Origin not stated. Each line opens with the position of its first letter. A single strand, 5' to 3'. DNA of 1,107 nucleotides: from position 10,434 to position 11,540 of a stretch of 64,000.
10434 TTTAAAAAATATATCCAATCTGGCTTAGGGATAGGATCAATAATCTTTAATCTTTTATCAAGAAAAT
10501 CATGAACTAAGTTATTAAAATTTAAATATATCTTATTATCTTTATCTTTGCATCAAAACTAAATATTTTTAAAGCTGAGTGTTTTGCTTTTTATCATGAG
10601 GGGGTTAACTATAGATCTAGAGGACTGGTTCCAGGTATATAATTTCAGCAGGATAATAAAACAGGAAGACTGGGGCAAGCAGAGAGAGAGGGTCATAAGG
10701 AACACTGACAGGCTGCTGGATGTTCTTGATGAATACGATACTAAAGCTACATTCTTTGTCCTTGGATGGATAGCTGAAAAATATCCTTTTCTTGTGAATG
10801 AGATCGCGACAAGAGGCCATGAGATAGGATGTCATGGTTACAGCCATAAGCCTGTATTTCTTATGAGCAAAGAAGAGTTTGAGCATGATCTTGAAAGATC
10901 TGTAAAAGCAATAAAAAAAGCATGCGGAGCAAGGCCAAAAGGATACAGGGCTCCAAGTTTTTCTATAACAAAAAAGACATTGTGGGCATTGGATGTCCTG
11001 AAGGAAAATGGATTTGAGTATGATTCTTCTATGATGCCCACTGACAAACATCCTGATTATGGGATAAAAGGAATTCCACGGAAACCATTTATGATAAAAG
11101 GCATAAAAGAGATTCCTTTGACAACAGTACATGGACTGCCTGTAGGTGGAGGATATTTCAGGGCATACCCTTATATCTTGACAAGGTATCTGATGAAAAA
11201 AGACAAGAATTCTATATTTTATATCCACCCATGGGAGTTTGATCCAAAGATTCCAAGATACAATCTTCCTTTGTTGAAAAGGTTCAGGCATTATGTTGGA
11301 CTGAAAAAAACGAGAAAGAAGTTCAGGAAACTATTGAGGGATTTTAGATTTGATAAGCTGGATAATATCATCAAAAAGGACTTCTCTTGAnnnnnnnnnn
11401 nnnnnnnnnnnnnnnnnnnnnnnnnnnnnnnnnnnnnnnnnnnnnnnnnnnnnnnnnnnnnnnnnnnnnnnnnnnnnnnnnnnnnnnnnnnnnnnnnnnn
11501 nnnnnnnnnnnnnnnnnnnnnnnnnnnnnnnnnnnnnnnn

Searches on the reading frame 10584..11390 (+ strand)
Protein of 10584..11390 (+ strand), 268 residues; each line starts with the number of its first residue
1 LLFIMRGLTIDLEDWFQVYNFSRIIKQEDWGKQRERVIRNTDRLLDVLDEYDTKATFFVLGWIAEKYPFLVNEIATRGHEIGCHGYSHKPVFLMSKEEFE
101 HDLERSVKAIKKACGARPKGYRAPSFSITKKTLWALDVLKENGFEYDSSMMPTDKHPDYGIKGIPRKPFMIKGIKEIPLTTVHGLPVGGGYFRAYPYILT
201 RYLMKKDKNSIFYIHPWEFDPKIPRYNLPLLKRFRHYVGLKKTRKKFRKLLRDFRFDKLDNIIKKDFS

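Call 69: search_protein_families(library=pfam, proteins=[window:10584-11390:+], max_evalue=0.00001)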
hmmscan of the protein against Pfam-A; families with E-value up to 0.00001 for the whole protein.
window:10584-11390:+ (268 aa): 3 families
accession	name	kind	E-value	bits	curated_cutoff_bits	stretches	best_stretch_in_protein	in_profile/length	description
PF11959.13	DUF3473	-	5.3e-33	114.2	29.6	1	148-263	1-129/130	Domain of unknown function (DUF3473)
PF01522.26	Polysacc_deac_1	-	1.7e-27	96.3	23.1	1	40-143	20-120/124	Polysaccharide deacetylase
PF10096.14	DUF2334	-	1.2e-07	32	26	1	71-254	59-203/203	Uncharacterized protein conserved in bacteria (DUF2334)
